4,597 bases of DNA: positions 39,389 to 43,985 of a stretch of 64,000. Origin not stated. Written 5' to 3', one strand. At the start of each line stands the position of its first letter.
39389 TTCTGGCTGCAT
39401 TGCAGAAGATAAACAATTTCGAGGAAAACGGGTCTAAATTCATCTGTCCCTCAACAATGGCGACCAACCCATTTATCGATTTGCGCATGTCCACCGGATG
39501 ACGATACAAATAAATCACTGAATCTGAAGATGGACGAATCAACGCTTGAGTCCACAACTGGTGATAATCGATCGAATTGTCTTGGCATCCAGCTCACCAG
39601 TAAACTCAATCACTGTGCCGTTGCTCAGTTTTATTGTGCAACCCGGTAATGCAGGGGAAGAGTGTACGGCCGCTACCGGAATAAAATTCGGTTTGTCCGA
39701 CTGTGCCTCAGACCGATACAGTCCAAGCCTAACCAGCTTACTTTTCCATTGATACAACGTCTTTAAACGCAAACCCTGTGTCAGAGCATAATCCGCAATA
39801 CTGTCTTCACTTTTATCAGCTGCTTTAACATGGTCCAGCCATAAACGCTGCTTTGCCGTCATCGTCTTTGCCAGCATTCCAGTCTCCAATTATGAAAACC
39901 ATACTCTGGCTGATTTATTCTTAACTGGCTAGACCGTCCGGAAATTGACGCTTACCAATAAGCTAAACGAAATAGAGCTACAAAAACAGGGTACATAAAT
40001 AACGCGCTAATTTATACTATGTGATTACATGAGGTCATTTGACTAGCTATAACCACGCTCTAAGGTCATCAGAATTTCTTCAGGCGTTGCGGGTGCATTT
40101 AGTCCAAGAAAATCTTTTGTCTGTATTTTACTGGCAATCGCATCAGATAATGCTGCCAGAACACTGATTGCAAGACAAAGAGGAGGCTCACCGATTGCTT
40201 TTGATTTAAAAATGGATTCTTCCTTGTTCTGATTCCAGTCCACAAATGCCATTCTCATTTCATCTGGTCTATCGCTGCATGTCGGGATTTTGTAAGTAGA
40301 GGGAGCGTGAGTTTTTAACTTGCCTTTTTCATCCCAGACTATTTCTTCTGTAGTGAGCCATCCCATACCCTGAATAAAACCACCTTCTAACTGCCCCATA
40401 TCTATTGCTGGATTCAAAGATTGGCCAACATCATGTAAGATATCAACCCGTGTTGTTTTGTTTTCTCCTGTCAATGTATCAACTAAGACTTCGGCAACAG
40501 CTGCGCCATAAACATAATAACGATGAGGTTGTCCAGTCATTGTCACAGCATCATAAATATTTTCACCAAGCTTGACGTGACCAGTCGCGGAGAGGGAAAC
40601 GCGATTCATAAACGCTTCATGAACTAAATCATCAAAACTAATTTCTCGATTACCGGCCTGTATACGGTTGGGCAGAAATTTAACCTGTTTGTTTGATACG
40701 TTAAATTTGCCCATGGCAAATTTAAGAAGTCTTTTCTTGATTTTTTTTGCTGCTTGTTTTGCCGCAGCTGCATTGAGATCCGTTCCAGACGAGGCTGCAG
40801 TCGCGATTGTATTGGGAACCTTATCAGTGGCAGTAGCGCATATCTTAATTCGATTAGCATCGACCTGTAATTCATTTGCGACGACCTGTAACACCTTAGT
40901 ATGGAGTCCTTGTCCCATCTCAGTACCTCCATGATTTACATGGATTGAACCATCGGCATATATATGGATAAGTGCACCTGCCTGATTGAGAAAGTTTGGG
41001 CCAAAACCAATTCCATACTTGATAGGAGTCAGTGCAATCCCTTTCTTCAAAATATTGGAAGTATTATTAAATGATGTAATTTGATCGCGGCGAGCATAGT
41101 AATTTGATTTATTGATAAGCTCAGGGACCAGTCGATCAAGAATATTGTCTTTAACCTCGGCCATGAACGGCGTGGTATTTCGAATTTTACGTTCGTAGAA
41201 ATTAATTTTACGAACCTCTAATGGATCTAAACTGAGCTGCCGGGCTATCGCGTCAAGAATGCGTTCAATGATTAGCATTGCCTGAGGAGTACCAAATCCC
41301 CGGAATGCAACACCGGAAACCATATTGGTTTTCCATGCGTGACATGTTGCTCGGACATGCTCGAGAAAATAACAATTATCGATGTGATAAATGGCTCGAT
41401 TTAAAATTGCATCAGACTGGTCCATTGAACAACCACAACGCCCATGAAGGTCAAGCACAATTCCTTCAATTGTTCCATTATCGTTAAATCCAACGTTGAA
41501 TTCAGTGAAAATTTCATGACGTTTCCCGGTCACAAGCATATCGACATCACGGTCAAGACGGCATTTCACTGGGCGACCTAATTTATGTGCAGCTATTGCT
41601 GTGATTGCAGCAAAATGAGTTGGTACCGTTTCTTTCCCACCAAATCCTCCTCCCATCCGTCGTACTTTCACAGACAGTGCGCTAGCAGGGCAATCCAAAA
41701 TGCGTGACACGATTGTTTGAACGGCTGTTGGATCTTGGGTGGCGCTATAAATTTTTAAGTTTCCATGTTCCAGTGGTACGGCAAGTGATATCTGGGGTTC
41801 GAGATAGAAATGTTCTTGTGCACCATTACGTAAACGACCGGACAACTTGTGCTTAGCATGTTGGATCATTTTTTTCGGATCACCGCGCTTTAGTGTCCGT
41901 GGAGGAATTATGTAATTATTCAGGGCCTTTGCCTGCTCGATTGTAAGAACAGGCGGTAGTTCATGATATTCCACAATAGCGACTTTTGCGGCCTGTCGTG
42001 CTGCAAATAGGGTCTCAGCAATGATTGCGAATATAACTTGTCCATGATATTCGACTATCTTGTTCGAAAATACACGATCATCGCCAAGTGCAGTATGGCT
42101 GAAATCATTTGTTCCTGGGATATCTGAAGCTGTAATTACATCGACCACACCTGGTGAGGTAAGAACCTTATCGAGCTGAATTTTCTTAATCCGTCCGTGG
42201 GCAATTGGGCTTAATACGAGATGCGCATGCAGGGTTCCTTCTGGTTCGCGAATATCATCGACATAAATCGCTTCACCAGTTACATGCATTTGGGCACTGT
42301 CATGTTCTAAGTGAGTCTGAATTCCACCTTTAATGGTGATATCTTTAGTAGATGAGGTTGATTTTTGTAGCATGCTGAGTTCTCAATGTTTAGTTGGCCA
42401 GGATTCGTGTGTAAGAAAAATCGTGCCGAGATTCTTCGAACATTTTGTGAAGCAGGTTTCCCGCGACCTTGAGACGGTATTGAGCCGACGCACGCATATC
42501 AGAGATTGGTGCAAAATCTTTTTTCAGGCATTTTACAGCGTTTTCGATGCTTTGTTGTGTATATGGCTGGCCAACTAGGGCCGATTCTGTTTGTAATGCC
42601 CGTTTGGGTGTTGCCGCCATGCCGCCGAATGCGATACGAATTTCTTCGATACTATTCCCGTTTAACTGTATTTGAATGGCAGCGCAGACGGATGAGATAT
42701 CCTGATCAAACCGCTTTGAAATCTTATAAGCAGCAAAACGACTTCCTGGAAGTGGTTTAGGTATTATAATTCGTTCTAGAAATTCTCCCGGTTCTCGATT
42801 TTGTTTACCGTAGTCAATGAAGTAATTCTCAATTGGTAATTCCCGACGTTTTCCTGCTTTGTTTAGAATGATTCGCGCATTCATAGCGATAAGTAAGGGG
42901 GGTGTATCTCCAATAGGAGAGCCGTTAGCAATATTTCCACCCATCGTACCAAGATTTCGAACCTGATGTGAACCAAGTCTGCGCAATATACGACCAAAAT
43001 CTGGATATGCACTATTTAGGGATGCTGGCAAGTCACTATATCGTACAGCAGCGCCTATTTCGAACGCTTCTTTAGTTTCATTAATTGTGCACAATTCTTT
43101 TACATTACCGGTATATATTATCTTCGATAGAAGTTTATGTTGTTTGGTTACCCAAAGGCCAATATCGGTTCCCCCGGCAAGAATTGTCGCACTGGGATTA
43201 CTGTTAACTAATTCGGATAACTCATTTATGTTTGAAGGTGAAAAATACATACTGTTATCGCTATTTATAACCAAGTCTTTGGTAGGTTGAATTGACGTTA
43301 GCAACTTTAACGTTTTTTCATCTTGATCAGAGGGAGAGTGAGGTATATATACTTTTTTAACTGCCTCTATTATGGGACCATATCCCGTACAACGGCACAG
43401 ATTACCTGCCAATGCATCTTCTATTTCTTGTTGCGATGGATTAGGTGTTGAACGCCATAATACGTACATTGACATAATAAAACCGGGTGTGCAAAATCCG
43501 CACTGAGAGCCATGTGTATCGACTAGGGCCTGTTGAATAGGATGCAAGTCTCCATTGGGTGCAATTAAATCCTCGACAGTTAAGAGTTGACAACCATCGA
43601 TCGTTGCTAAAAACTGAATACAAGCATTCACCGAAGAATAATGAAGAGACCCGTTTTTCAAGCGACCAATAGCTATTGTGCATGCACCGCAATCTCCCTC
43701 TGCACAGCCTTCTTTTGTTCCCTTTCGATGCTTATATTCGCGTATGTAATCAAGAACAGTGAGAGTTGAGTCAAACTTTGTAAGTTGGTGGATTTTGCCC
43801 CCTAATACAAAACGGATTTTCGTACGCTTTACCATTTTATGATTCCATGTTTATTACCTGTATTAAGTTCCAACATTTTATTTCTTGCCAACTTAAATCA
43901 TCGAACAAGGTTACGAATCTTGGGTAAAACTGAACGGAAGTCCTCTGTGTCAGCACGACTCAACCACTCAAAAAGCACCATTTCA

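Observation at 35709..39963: IS66-family transposon that has captured a membrane glycosyltransferase-like gene, proven as one unit by a perfect 8-bp target duplication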

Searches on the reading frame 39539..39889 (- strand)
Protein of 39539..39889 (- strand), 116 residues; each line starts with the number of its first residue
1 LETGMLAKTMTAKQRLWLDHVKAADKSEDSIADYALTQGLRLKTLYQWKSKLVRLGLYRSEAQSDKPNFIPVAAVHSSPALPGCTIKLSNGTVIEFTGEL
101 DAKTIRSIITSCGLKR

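Call 7: search_protein_families(library=pfam, proteins=[window:39539-39889:-], max_evalue=0.01)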
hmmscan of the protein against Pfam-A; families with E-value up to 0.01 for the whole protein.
window:39539-39889:- (116 aa): 0 families

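Call 8: search_protein_families(library=ncbifam, proteins=[window:39539-39889:-], max_evalue=0.01)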
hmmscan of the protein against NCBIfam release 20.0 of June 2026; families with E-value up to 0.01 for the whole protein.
window:39539-39889:- (116 aa): 2 families
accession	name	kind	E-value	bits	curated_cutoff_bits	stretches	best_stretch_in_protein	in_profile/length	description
NF047593.1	IS66_ISAeme5_TnpA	equivalog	3.8e-11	43.3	28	1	13-96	2-79/79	IS66 family insertion sequence element accessory protein TnpA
NF047595.1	IS66_ISRel24_TnpA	equivalog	9e-08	32.7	74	1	21-110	14-111/113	IS66-like element accessory protein TnpA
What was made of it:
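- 39539..39877 (-): tnpA, the IS66 accessory protein (112 aa as publicly annotated; a TTG start at 39889 would give 116 aa). NF047593 at 3.8e-11 (call 8).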

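Call 47: find_encoding_contigs(protein=window:39539-39877:-, flank=10000, max_places=10)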
Protein window:39539-39877:- (112 aa): no gene with exactly this product is on record in the collection.

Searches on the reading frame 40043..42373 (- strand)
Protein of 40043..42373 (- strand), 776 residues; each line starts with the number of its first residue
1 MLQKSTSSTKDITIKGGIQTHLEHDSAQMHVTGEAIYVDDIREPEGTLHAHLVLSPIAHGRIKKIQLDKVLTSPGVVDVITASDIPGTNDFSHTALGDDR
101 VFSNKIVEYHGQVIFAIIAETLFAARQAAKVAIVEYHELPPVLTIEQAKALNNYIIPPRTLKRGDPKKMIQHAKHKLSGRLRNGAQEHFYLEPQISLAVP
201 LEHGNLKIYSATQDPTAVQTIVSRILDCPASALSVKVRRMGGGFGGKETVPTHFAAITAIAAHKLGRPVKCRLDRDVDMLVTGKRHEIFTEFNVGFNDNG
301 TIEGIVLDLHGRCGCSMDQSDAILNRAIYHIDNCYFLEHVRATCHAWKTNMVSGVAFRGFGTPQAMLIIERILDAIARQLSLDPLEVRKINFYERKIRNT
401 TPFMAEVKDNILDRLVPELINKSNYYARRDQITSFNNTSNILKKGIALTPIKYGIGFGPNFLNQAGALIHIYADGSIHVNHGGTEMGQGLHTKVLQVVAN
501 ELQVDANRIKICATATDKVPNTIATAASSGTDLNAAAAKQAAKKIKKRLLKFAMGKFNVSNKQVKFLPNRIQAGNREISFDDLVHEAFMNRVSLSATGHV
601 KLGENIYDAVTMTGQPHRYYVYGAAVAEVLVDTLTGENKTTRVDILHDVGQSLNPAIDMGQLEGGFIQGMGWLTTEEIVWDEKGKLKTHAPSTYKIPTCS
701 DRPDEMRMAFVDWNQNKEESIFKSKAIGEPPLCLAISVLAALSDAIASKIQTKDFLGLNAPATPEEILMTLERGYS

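Call 68: search_protein_families(library=pfam, proteins=[window:40043-42373:-], max_evalue=0.00001)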
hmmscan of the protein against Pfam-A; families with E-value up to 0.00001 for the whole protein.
window:40043-42373:- (776 aa): 3 families
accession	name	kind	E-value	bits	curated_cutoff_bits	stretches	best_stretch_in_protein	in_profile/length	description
PF20256.3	MoCoBD_2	-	3e-95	319.4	27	1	420-703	3-283/283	Molybdopterin cofactor-binding domain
PF02738.23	MoCoBD_1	-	2.4e-80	269.6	27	1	156-392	11-244/244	Molybdopterin cofactor-binding domain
PF01315.27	Ald_Xan_dh_C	-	1.2e-29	103.2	31.3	1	32-140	1-110/110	Aldehyde oxidase and xanthine dehydrogenase, a/b hammerhead domain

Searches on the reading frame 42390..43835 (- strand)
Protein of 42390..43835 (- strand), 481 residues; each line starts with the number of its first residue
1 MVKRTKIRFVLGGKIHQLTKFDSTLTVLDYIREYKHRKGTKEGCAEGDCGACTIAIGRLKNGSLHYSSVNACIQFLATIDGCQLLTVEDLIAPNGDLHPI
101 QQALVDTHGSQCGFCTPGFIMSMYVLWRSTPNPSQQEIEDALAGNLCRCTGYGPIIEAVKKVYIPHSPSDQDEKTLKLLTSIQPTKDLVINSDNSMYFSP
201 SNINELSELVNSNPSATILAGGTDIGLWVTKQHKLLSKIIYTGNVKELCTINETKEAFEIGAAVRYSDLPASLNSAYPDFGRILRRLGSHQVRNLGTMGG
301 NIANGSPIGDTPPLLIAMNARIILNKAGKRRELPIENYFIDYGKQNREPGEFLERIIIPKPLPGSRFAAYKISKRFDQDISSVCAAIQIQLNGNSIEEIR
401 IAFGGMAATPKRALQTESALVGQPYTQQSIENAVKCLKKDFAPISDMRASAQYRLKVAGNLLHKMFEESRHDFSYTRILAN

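Call 68: search_protein_families(library=pfam, proteins=[window:42390-43835:-], max_evalue=0.00001)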
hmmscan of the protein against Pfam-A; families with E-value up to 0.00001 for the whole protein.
window:42390-43835:- (481 aa): 3 families
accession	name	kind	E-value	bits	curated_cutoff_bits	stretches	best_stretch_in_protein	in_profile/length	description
PF00941.27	FAD_binding_5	-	1.9e-49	168.2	27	1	197-361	5-170/170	FAD binding domain in molybdopterin dehydrogenase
PF03450.22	CO_deh_flav_C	-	7.9e-34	116.3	25.5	1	368-468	1-101/102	CO dehydrogenase flavoprotein C-terminal domain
PF01799.25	Fer2_2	-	1.7e-31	108.6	30.3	1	86-160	1-75/75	[2Fe-2S] binding domain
